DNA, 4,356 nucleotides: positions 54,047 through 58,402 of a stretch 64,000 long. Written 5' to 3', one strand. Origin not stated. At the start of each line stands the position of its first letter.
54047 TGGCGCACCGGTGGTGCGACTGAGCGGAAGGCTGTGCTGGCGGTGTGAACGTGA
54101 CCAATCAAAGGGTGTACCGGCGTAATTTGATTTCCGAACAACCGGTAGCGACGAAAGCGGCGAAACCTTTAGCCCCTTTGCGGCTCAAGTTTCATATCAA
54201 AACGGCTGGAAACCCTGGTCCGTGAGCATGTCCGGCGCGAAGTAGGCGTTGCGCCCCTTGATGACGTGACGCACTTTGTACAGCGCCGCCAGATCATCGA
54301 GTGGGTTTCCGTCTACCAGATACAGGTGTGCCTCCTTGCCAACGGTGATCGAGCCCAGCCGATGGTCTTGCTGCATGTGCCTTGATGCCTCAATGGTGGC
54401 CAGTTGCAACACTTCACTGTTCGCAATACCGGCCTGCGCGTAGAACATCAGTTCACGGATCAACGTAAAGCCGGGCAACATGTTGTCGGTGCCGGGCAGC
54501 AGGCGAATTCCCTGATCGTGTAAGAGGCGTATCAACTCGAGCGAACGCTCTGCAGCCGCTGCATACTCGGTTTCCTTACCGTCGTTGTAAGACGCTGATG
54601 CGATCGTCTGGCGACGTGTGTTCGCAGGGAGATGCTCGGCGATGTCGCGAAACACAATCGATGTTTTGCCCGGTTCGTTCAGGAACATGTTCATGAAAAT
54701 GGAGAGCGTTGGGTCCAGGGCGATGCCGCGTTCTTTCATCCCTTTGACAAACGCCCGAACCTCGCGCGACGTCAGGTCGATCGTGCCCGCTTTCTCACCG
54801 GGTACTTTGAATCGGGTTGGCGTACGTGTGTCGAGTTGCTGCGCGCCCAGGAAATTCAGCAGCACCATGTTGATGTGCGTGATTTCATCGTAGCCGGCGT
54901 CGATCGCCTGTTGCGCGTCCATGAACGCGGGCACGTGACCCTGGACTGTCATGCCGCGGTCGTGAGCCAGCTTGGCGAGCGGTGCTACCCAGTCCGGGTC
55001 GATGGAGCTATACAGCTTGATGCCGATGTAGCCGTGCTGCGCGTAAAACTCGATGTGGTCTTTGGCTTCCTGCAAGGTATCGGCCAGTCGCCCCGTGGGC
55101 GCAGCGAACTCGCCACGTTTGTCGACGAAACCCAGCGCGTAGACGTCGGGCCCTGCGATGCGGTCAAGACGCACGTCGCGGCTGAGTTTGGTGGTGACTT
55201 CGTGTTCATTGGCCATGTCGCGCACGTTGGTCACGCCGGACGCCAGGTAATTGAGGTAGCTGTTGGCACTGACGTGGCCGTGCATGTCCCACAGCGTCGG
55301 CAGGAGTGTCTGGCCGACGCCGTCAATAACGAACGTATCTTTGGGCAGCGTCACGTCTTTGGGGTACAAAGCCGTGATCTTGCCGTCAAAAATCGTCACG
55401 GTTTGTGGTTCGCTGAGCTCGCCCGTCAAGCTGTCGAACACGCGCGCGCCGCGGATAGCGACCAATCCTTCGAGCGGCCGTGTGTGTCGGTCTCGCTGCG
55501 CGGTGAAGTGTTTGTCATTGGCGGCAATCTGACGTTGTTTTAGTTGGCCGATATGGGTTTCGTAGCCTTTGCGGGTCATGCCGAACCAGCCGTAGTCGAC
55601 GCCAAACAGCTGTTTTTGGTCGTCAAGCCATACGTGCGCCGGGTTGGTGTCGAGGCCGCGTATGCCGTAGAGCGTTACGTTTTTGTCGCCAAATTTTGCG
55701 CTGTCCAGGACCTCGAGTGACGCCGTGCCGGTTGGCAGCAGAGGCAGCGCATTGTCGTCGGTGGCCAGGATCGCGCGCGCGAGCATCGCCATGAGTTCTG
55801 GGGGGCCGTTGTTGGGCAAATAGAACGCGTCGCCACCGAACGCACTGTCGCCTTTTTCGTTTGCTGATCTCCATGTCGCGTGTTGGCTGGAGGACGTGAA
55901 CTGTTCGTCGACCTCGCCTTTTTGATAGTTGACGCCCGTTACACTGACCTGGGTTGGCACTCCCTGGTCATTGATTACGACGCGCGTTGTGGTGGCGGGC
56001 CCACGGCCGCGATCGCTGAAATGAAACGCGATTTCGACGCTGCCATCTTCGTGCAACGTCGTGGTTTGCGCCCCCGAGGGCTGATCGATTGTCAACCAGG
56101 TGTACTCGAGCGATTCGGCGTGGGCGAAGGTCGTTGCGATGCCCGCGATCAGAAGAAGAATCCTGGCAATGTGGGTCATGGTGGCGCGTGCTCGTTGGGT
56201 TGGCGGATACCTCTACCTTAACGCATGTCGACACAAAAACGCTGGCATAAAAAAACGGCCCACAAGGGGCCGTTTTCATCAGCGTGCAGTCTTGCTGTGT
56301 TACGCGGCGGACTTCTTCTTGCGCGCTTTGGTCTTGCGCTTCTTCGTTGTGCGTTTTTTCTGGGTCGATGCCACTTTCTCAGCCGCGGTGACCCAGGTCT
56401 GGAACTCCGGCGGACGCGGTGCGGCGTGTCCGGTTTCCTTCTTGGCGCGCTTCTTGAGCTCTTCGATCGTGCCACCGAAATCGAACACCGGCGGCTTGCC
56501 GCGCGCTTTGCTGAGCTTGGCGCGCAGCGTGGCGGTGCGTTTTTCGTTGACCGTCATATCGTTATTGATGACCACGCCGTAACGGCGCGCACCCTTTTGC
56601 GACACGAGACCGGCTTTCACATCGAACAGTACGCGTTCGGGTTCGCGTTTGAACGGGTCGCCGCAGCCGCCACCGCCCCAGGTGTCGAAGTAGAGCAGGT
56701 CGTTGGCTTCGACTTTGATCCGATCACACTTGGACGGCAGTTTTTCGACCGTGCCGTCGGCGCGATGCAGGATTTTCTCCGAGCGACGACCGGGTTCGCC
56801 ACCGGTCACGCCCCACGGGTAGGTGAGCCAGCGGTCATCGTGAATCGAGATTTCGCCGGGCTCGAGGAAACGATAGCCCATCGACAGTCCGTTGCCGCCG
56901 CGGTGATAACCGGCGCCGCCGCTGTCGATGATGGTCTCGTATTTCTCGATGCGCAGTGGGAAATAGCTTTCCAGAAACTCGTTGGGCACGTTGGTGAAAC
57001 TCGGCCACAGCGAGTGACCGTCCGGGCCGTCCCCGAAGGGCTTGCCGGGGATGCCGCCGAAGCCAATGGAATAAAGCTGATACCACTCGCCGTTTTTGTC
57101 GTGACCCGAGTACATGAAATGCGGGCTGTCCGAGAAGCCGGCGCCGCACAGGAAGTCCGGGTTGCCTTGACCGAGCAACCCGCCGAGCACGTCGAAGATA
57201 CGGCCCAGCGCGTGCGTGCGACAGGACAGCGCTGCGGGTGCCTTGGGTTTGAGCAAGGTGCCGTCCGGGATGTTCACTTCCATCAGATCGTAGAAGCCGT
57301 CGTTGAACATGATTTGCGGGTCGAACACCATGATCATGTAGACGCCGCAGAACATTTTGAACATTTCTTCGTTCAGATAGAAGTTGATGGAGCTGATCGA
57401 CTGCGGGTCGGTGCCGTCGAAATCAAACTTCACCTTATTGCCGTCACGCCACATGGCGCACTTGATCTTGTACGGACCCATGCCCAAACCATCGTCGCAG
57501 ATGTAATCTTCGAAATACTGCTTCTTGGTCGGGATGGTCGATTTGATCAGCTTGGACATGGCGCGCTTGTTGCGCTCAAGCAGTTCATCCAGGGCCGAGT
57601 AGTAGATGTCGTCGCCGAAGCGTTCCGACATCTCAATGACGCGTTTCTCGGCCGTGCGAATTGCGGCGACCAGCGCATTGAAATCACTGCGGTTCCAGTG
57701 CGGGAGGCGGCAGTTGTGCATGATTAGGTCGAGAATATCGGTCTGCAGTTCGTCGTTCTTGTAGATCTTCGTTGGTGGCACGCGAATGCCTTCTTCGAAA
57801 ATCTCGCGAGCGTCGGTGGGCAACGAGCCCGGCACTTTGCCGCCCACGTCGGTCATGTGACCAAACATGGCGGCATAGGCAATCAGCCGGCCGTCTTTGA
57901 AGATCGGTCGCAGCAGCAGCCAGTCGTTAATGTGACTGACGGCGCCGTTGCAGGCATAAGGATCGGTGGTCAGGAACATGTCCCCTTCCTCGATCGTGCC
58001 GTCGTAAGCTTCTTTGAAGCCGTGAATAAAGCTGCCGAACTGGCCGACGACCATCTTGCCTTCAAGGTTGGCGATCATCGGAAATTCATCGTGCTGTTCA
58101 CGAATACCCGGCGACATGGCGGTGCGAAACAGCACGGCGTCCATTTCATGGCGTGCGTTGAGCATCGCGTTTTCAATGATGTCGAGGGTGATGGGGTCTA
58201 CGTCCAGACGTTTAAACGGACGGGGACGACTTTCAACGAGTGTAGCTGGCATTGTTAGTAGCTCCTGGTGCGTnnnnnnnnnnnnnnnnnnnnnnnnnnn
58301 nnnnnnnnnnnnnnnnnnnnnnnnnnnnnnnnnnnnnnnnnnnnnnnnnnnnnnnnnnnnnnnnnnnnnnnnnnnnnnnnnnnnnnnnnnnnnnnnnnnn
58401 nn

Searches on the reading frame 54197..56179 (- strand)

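Call 11: search_protein_families(library=pfam, proteins=[window:54197-56179:-], max_evalue=0.001)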
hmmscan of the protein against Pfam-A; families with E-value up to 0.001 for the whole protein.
window:54197-56179:- (660 aa): 2 families
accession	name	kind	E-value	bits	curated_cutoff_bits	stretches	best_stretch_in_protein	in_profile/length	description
PF01979.26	Amidohydro_1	-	4.3e-16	59.5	25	1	311-639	45-338/345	Amidohydrolase family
PF07969.17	Amidohydro_3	-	1.4e-05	25.3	29.7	0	588-640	410-465/472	Amidohydrolase family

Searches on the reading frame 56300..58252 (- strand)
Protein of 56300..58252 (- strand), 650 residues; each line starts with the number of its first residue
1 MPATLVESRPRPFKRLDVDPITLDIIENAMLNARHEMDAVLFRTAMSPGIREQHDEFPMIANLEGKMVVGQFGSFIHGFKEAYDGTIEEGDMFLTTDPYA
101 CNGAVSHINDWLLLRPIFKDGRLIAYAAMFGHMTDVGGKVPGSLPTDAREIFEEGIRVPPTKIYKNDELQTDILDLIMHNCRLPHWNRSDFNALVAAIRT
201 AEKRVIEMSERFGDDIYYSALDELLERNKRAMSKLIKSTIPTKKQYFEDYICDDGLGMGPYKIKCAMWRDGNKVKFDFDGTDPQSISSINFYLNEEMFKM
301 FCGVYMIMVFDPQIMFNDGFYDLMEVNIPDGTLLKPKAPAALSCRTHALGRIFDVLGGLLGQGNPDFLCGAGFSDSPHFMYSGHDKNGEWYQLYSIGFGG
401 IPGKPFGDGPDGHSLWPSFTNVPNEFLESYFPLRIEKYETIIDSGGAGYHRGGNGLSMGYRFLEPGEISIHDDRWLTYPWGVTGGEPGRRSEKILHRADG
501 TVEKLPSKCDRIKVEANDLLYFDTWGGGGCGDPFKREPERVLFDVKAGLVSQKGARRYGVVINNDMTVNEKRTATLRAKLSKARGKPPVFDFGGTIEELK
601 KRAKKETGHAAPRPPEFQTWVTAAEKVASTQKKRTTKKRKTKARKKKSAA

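Call 12: search_protein_families(library=pfam, proteins=[window:56300-58252:-], max_evalue=0.05)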
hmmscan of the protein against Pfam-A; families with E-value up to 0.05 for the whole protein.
window:56300-58252:- (650 aa): 1 family
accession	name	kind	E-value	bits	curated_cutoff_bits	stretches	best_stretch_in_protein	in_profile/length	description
PF02538.19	Hydantoinase_B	-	1.1e-141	473.3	26.8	1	19-533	1-519/519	Hydantoinase B/oxoprolinase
